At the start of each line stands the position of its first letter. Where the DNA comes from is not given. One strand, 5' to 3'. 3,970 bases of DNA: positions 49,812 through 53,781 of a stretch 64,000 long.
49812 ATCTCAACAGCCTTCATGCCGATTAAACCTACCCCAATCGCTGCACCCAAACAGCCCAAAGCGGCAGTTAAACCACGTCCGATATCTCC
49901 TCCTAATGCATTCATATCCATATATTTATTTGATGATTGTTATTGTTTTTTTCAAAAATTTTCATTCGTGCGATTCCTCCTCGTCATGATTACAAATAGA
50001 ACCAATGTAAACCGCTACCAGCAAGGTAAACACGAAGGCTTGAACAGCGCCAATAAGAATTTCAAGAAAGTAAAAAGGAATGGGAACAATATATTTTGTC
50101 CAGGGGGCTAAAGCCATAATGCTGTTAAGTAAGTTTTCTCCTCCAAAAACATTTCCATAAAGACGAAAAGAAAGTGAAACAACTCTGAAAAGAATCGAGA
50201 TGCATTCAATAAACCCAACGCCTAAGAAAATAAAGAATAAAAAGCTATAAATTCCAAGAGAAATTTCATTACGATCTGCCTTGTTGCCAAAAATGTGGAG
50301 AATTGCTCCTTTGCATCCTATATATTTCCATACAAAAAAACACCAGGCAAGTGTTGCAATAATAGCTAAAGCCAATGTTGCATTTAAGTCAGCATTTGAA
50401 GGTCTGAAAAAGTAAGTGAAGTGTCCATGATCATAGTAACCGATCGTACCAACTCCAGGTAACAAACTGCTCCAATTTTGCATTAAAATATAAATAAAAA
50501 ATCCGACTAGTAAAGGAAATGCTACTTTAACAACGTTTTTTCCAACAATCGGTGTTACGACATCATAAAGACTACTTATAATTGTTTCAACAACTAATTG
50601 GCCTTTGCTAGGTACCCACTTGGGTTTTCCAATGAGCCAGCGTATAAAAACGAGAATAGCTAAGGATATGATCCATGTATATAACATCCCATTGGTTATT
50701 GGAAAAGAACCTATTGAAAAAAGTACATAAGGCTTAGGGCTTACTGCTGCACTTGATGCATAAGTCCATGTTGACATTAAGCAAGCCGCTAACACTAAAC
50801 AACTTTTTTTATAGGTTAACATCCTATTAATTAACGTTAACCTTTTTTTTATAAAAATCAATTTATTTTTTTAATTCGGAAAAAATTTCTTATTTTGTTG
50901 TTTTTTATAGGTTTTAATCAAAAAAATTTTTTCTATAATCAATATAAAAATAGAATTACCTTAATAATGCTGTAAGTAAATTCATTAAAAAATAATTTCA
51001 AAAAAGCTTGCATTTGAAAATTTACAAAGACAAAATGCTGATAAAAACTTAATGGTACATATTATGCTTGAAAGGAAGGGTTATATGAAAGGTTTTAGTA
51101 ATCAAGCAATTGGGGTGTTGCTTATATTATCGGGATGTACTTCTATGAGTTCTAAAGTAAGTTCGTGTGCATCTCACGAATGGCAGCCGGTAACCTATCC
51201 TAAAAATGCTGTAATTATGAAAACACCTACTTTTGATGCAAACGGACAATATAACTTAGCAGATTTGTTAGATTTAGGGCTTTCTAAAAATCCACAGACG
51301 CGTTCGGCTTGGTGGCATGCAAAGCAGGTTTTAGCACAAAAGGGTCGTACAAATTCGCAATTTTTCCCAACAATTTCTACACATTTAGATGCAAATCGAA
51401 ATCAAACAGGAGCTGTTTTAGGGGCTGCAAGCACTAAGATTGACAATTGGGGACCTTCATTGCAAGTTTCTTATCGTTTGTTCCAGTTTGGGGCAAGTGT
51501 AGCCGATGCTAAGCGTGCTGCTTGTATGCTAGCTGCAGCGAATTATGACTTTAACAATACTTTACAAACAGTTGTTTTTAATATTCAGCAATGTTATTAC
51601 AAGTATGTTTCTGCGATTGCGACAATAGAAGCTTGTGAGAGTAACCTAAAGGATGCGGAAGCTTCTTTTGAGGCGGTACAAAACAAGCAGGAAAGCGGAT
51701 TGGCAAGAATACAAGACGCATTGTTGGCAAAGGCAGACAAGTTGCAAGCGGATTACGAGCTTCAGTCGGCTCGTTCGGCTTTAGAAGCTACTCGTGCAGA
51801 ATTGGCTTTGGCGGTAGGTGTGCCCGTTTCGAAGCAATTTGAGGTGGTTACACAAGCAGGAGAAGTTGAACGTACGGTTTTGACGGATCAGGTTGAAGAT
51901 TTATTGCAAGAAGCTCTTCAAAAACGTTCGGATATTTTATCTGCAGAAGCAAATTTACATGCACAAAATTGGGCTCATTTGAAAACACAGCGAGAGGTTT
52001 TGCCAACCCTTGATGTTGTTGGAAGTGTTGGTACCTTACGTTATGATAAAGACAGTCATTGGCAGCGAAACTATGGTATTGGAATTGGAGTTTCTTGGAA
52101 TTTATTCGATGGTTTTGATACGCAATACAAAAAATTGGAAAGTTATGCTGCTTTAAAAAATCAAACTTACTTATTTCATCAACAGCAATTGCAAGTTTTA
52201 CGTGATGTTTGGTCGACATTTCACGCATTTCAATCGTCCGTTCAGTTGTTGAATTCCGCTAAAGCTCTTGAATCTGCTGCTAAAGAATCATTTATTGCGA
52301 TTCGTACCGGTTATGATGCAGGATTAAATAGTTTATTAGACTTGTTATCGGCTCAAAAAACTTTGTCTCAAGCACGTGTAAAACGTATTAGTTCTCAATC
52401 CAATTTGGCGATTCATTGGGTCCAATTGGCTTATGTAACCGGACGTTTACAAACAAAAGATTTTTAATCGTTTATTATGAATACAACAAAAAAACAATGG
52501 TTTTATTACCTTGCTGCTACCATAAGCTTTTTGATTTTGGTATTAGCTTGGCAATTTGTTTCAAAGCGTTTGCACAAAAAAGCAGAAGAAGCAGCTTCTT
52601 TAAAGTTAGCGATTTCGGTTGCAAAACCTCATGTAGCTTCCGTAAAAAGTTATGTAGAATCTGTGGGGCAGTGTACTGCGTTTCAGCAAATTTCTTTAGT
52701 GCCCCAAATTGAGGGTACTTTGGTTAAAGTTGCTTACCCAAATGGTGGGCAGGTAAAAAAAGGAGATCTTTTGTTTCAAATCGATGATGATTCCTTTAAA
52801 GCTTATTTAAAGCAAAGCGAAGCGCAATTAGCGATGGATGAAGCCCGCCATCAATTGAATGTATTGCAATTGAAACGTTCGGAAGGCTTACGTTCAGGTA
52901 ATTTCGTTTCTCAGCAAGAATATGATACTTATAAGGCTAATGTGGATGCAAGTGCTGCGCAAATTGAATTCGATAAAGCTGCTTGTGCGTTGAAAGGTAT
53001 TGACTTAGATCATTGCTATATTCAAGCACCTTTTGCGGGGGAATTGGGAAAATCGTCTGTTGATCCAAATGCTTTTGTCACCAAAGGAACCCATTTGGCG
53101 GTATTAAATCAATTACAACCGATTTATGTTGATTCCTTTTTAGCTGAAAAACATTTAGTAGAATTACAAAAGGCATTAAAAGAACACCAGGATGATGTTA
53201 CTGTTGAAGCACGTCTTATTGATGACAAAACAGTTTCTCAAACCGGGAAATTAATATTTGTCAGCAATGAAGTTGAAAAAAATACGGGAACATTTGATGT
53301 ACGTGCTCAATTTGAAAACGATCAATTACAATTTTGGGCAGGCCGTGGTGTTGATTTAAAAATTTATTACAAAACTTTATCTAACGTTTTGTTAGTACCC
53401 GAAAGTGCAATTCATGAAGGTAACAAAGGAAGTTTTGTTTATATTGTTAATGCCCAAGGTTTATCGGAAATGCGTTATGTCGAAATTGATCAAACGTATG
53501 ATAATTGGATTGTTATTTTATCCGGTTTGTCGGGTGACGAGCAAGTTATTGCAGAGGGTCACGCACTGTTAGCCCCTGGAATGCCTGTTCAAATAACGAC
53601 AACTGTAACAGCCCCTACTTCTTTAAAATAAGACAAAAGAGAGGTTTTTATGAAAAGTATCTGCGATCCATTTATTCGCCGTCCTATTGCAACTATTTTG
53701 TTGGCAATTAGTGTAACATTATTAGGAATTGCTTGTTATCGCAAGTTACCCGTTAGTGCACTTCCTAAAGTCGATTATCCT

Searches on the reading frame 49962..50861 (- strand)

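Call 53: search_protein_families(library=pfam, proteins=[window:49962-50861:-], max_evalue=0.001)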
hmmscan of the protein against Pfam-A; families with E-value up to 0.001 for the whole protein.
window:49962-50861:- (299 aa): 1 family
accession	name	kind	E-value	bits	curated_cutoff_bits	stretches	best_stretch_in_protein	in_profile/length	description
PF00119.25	ATP-synt_A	-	2.2e-36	126.2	33.9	1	59-286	1-216/217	ATP synthase A chain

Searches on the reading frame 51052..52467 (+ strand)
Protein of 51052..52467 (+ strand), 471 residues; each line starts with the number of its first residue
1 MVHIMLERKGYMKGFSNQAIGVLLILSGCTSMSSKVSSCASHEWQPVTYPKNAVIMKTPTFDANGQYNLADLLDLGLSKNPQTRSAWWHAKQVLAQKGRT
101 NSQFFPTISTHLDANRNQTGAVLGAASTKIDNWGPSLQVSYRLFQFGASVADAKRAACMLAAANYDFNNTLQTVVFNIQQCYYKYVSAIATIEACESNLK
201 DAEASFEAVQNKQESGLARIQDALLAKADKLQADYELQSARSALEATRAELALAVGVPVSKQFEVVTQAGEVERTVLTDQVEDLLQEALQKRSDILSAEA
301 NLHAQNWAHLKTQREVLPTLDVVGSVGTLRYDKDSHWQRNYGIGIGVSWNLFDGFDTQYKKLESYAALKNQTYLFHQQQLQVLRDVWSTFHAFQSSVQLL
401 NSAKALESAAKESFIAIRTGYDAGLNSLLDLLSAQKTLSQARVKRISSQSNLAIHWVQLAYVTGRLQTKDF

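Call 53: search_protein_families(library=pfam, proteins=[window:51052-52467:+], max_evalue=0.001)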
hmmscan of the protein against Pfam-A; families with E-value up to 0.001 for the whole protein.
window:51052-52467:+ (471 aa): 1 family
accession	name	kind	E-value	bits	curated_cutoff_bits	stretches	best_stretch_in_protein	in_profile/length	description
PF02321.23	OEP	-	2.8e-49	167.9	22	2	282-464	2-187/187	Outer membrane efflux protein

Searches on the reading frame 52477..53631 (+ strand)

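Call 53: search_protein_families(library=pfam, proteins=[window:52477-53631:+], max_evalue=0.001)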
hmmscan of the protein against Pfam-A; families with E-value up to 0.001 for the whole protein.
window:52477-53631:+ (384 aa): 4 families
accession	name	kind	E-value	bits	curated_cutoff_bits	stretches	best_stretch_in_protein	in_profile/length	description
PF13437.12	HlyD_3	-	6.5e-12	46.6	22.2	1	182-283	2-97/106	HlyD family secretion protein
PF16576.10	HlyD_D23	-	3.1e-10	40.2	30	1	71-285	19-207/214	Barrel-sandwich domain of CusB or HlyD membrane-fusion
PF13533.13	Biotin_lipoyl_2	-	2.4e-06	27.7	29.8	1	76-103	5-32/32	Biotin-lipoyl like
PF12700.13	HlyD_2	-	6.6e-05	22.3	25.1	0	240-343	286-378/416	HlyD family secretion protein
